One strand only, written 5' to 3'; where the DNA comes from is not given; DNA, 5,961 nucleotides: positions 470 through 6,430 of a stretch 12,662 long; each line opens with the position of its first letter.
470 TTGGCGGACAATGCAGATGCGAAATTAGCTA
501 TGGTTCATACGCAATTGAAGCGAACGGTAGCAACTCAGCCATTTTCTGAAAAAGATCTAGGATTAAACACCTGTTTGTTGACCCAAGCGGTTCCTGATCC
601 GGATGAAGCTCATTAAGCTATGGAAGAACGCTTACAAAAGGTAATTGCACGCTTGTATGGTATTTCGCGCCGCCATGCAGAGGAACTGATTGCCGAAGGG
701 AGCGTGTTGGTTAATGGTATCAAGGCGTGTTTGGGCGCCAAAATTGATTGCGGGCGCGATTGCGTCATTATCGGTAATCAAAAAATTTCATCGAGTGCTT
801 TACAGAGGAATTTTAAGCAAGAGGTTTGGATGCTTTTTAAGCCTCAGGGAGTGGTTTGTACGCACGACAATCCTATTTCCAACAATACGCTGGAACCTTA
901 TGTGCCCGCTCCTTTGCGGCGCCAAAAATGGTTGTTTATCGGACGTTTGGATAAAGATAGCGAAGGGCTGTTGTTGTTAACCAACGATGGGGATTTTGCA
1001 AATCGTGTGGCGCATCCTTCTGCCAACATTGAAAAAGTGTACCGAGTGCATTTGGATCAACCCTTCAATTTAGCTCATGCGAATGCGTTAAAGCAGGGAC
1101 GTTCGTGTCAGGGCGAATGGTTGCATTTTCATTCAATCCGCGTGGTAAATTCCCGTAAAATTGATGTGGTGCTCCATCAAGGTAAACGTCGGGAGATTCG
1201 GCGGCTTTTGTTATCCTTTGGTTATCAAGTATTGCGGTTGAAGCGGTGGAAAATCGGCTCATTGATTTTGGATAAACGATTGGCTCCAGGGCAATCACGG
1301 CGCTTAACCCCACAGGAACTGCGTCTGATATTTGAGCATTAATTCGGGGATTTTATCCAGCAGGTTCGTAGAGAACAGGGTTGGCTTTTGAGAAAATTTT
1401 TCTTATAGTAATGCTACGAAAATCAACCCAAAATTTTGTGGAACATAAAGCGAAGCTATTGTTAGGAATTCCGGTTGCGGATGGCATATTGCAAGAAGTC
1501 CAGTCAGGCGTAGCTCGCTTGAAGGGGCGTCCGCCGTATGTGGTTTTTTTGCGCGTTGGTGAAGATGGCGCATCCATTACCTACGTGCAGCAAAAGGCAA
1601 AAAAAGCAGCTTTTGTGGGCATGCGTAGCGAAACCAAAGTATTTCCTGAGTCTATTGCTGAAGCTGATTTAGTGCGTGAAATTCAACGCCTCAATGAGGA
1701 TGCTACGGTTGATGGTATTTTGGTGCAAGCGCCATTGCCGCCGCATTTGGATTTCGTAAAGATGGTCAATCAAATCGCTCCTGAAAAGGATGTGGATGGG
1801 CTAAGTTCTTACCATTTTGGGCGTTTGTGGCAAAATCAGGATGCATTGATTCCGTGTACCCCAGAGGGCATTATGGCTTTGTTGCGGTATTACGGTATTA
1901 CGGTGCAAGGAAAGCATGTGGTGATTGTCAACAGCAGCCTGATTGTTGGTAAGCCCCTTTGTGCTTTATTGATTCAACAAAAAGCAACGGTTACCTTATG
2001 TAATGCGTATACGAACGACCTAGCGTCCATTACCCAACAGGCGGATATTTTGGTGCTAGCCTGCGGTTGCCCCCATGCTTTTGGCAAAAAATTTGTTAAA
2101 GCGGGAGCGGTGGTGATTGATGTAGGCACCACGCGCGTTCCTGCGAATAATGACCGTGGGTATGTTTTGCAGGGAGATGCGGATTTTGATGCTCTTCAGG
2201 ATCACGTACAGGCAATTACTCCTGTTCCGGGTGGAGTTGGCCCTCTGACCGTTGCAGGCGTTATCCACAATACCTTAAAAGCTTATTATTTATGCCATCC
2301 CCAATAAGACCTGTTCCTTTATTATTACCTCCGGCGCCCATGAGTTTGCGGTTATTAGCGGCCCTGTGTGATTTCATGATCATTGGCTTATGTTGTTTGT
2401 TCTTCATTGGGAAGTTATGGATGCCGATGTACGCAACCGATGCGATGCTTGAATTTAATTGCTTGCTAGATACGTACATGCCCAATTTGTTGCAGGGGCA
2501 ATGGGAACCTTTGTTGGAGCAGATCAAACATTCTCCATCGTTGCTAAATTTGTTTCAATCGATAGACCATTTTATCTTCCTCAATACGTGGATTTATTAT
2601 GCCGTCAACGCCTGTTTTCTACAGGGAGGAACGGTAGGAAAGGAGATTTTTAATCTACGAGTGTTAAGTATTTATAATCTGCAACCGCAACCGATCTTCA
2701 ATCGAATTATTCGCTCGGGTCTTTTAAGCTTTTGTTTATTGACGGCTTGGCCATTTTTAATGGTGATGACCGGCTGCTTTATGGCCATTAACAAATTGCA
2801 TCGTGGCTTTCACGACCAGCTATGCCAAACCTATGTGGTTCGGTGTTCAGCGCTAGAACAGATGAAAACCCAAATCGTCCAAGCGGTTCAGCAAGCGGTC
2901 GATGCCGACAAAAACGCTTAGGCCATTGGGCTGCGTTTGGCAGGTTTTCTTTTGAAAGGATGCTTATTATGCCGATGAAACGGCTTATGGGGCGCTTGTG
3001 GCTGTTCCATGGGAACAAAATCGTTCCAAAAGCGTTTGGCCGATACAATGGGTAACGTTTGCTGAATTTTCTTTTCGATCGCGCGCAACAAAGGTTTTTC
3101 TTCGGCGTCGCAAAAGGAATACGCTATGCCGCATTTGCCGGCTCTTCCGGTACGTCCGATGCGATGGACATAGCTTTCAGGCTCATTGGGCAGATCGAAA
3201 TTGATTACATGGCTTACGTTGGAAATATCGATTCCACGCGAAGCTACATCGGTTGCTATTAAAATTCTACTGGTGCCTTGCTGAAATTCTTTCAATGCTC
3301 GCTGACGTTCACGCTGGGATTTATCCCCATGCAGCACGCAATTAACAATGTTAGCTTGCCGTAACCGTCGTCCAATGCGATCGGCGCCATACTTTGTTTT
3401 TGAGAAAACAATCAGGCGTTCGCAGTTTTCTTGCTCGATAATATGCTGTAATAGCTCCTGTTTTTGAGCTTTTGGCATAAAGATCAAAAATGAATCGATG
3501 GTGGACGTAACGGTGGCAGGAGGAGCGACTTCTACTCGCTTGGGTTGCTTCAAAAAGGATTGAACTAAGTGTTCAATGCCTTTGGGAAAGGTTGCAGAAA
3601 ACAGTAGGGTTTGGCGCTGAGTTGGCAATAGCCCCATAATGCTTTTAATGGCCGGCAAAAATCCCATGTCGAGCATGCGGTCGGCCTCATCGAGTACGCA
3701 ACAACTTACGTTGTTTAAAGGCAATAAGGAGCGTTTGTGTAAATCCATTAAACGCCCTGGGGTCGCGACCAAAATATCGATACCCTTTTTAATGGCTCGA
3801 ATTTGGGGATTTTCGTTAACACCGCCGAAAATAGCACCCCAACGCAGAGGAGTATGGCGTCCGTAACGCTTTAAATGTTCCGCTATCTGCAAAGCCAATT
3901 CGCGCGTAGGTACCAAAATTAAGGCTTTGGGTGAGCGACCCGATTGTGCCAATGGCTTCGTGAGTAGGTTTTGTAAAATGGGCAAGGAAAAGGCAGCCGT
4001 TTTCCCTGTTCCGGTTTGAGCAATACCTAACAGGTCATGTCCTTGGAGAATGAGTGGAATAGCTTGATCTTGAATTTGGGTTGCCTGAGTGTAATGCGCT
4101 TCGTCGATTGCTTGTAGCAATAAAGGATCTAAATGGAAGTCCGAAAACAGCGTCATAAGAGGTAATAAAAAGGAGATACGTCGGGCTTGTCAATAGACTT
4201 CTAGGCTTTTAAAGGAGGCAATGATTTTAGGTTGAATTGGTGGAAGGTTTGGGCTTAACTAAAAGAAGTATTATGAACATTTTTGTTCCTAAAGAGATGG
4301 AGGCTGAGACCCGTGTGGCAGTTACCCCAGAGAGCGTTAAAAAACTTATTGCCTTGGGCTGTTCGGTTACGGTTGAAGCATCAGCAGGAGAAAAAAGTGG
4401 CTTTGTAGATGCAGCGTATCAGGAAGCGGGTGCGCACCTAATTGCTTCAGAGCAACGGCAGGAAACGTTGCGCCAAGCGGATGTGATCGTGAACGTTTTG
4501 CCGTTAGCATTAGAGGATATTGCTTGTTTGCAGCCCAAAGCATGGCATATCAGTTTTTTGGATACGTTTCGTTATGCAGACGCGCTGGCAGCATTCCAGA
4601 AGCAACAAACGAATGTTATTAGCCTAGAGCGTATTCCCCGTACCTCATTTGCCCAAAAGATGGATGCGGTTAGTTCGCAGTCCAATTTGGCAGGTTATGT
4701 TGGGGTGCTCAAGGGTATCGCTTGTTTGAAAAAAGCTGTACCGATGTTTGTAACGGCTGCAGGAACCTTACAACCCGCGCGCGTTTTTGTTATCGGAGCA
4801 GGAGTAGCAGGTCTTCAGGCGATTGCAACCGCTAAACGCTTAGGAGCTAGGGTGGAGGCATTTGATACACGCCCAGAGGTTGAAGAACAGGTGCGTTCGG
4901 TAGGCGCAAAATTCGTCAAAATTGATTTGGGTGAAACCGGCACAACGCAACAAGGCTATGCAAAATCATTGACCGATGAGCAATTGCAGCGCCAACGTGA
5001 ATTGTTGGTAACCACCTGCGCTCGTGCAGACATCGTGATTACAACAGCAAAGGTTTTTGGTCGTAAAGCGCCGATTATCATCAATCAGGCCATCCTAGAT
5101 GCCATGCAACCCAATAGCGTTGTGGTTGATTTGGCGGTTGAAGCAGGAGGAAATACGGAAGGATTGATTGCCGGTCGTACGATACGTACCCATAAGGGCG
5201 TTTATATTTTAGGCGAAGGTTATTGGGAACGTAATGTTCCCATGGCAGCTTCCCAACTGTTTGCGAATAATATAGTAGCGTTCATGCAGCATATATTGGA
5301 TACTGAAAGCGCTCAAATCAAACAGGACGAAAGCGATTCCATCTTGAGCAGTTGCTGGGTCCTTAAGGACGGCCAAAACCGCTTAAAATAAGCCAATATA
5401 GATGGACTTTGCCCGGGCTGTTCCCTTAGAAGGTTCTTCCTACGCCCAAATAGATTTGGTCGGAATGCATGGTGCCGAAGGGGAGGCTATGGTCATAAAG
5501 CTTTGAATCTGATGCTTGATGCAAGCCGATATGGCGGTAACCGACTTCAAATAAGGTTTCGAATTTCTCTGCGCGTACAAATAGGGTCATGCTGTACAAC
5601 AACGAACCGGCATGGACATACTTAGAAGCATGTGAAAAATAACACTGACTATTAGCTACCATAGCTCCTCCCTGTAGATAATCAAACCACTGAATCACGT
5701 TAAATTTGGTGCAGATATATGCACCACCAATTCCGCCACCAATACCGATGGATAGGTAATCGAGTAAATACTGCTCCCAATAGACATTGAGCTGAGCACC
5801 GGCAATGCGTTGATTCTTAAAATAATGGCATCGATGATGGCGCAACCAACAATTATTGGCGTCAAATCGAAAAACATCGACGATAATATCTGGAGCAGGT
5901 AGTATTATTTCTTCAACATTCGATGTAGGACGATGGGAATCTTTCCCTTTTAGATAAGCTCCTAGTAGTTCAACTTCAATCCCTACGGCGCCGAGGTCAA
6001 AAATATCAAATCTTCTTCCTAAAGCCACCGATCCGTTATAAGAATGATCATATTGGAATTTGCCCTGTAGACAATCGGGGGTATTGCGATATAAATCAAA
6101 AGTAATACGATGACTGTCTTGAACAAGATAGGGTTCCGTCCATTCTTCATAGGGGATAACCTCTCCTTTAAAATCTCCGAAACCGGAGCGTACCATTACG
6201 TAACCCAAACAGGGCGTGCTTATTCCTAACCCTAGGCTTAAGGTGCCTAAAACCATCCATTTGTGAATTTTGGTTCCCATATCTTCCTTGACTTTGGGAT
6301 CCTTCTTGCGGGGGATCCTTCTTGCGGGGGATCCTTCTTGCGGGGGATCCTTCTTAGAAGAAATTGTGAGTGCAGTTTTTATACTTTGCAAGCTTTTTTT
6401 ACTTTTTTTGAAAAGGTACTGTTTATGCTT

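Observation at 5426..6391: Surface-protein module, copy A: predicted OM beta-barrel gene with a 16-bp tandem-repeat array fused to its RBS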

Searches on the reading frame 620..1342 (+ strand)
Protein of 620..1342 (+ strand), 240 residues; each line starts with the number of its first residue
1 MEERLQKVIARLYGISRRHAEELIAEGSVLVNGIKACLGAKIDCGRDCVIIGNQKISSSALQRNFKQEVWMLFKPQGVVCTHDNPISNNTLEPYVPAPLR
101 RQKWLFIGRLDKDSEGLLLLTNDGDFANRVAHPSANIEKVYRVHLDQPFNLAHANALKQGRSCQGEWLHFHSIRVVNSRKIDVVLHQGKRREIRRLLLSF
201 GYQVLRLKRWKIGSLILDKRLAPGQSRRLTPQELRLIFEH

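Call 8: search_protein_families(library=pfam, proteins=[window:620-1342:+], max_evalue=0.01)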
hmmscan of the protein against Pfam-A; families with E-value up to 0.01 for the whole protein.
window:620-1342:+ (240 aa): 2 families
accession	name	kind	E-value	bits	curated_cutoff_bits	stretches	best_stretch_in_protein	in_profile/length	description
PF00849.27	PseudoU_synth_2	-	9.9e-18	65.2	26.8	1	69-197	2-150/152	RNA pseudouridylate synthase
PF01479.30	S4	-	2.3e-08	34.1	22.8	1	3-36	1-35/48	S4 domain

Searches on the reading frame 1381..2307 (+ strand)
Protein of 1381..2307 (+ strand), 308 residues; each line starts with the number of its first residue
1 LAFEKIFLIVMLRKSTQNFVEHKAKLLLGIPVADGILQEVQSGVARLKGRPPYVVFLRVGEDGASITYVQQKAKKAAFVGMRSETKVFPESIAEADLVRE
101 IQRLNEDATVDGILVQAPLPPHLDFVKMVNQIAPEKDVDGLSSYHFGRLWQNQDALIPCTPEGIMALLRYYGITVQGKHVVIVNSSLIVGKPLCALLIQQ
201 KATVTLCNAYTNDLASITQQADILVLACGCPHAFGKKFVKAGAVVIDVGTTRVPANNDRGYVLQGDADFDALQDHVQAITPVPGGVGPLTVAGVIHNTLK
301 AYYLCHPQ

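Call 8: search_protein_families(library=pfam, proteins=[window:1381-2307:+], max_evalue=0.01)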
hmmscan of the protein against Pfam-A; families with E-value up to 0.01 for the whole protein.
window:1381-2307:+ (308 aa): 2 families
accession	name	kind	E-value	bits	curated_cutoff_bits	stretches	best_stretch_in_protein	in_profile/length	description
PF02882.25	THF_DHG_CYH_C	-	8.9e-57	191.3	27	1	144-302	3-156/160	Tetrahydrofolate dehydrogenase/cyclohydrolase, NAD(P)-binding domain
PF00763.28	THF_DHG_CYH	-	4.9e-31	107.8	32.8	1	29-139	3-115/115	Tetrahydrofolate dehydrogenase/cyclohydrolase, catalytic domain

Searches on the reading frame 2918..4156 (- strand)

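Call 8: search_protein_families(library=pfam, proteins=[window:2918-4156:-], max_evalue=0.01)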
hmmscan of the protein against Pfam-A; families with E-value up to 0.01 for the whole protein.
window:2918-4156:- (412 aa): 5 families
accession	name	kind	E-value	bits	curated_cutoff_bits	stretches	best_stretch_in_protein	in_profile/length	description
PF00270.35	DEAD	-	1.4e-52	178.2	26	1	26-195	1-165/167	DEAD/DEAH box helicase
PF00271.37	Helicase_C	-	2.6e-34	118.2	23.5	1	232-340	2-110/110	Helicase conserved C-terminal domain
PF04851.21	ResIII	-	4e-08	33.8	22.5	1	42-191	26-163/164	Type III restriction enzyme, res subunit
PF06862.17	Utp25_C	-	0.0002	21.5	32.8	1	234-330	35-134/190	Utp25, C-terminal domain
PF16203.11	ERCC3_RAD25_C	-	0.00091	19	27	1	234-320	50-131/248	ERCC3/RAD25/XPB C-terminal helicase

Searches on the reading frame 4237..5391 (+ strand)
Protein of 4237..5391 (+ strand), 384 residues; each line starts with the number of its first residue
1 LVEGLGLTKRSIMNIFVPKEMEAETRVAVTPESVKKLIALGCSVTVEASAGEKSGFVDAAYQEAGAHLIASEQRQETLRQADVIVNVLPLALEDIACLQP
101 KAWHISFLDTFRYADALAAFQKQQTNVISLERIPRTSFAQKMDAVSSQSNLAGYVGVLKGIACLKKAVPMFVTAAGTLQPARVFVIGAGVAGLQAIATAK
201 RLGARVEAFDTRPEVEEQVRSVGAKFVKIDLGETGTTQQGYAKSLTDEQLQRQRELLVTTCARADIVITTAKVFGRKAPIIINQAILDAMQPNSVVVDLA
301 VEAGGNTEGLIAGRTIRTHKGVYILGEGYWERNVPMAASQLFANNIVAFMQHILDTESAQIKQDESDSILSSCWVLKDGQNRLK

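Call 8: search_protein_families(library=pfam, proteins=[window:4237-5391:+], max_evalue=0.01)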
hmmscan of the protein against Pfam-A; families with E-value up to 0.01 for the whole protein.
window:4237-5391:+ (384 aa): 10 families
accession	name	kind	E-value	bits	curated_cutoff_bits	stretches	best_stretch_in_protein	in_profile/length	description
PF01262.27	AlaDh_PNT_C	-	9.2e-54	182.5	23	1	157-380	2-210/214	Alanine dehydrogenase/PNT, C-terminal domain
PF05222.21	AlaDh_PNT_N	-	1.5e-36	126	30.4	1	17-152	2-136/136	Alanine dehydrogenase/PNT, N-terminal domain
PF02826.25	2-Hacid_dh_C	-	4.2e-07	30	25.1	0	177-230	33-86/178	D-isomer specific 2-hydroxyacid dehydrogenase, NAD binding domain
PF07992.20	Pyr_redox_2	-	0.00028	20.9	26.1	1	178-218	140-180/291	Pyridine nucleotide-disulphide oxidoreductase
PF13450.12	NAD_binding_8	-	0.0024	18.6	21.9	1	185-215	1-31/68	NAD(P)-binding Rossmann-like domain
PF03486.20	HI0933_like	-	0.0026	17.7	50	1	182-224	2-44/244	HI0933-like protein Rossmann domain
PF01134.28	GIDA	-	0.0034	16.9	22.1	0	183-209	2-28/391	Glucose inhibited division protein A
PF21799.2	MurD-like_N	-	0.0039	17.9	27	0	182-233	2-51/88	Mur ligase MurD-like, N-terminal domain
PF23933.1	DUF7269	-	0.0065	17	29.1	0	154-265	3-106/162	Family of unknown function (DUF7269)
PF00070.33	Pyr_redox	-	0.0082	17.1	22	0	182-216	1-35/82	Pyridine nucleotide-disulphide oxidoreductase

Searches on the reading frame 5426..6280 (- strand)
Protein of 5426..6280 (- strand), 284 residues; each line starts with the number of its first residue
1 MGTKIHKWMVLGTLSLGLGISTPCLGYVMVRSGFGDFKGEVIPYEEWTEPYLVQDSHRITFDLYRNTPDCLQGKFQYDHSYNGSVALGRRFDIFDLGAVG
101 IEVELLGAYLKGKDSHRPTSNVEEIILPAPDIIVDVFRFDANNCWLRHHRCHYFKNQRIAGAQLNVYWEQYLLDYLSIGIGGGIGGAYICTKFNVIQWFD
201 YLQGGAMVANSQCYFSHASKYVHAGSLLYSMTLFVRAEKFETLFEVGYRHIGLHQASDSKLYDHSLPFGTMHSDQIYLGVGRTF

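Call 8: search_protein_families(library=pfam, proteins=[window:5426-6280:-], max_evalue=0.01)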
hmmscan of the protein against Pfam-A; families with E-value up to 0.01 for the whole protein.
window:5426-6280:- (284 aa): 0 families

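Call 10: find_encoding_contigs(protein=window:5426-6280:-, flank=10000, max_places=10)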
Protein window:5426-6280:- (284 aa): 1 contig read that carries it; 1 place shown.
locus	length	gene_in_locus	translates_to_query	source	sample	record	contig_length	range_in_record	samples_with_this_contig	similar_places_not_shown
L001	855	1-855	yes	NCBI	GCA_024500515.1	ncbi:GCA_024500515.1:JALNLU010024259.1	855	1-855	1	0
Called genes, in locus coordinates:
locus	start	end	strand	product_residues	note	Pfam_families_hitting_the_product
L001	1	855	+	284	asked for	?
